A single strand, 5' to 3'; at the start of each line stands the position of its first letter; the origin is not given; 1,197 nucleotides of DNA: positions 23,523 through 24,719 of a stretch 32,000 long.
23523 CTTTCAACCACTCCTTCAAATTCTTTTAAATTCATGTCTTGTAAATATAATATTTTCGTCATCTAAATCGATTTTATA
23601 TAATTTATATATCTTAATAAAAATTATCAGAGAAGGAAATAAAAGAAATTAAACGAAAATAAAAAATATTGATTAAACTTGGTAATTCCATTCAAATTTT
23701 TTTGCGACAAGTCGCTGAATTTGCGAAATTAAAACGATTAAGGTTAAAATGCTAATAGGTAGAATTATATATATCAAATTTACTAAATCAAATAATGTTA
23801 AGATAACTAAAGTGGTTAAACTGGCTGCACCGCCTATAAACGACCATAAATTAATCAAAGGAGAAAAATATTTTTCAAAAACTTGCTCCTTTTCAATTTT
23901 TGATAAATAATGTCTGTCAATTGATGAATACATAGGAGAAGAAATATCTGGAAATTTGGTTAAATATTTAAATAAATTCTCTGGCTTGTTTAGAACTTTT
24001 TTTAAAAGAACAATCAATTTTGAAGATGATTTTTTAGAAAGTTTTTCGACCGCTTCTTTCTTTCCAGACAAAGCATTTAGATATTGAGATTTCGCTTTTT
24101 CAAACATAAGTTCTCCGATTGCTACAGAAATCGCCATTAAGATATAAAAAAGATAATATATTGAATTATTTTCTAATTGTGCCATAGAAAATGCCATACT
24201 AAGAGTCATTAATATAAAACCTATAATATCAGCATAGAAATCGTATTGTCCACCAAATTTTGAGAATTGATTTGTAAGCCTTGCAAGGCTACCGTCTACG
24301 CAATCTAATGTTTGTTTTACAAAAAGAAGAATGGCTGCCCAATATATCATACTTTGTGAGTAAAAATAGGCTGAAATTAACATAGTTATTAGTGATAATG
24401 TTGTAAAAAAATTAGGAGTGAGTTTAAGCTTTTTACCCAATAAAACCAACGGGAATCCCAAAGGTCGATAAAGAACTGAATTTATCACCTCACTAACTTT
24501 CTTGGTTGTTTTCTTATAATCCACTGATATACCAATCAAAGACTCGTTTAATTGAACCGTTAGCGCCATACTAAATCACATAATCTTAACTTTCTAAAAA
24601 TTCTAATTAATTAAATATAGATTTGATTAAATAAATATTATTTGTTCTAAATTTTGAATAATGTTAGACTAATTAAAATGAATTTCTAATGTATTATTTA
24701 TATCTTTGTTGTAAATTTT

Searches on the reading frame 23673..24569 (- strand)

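Call 24: search_protein_families(library=pfam, proteins=[window:23673-24569:-], max_evalue=0.001)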
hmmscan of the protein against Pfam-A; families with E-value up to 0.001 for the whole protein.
window:23673-24569:- (298 aa): 1 family
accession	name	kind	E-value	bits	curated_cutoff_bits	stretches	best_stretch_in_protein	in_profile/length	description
PF01066.26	CDP-OH_P_transf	-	1.7e-17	64.6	22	1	51-162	3-112/152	CDP-alcohol phosphatidyltransferase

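Call 51: search_protein_families(library=pfam, proteins=[window:23673-24569:-], max_evalue=0.001)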
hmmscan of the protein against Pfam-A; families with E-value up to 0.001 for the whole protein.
window:23673-24569:- (298 aa): 1 family
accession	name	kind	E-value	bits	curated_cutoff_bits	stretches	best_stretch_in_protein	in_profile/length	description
PF01066.26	CDP-OH_P_transf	-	1.7e-17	64.6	22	1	51-162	3-112/152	CDP-alcohol phosphatidyltransferase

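Call 64: search_protein_families(library=ncbifam, proteins=[window:23673-24569:-], max_evalue=0.001)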
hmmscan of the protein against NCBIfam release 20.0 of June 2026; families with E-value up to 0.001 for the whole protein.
window:23673-24569:- (298 aa): 9 families
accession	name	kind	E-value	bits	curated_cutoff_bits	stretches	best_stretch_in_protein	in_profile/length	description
NF040950.1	archin_ph_syn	equivalog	8.2e-14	51.9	180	1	46-143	20-118/191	archaetidylinositol phosphate synthase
NF045883.1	PIPSynth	equivalog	2e-09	37.4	170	1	46-151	19-127/197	phosphatidylinositol phosphate synthase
TIGR00473.1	pssA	equivalog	5.8e-09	36.2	107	1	57-146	2-90/153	CDP-diacylglycerol--serine O-phosphatidyltransferase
NF041135.1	IPPtranDIPPsyn_Thcocales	equivalog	1.2e-08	34.4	580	1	49-204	249-402/419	bifunctional L-myo-inositol-1-phosphate cytidylyltransferase/CDP-L-myo-inositol myo-inositolphosphotransferase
NF052561.1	PIPSynBT1523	equivalog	1.9e-07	31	350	1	40-157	15-137/232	hypothetical protein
TIGR00560.1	pgsA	equivalog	3.9e-07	30.7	109.1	1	51-158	3-114/183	CDP-diacylglycerol--glycerol-3-phosphate 3-phosphatidyltransferase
NF053678.1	ClpnSynClsA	equivalog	8.4e-06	26.1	240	1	52-128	6-81/180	cardiolipin synthase ClsA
NF038087.1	arch_ser_synth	exception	9.8e-05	22.1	240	1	52-145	7-100/216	archaetidylserine synthase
NF008090.0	PRK10832.1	equivalog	0.00071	19.7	304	1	59-202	15-151/182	CDP-diacylglycerol--glycerol-3-phosphate 3-phosphatidyltransferase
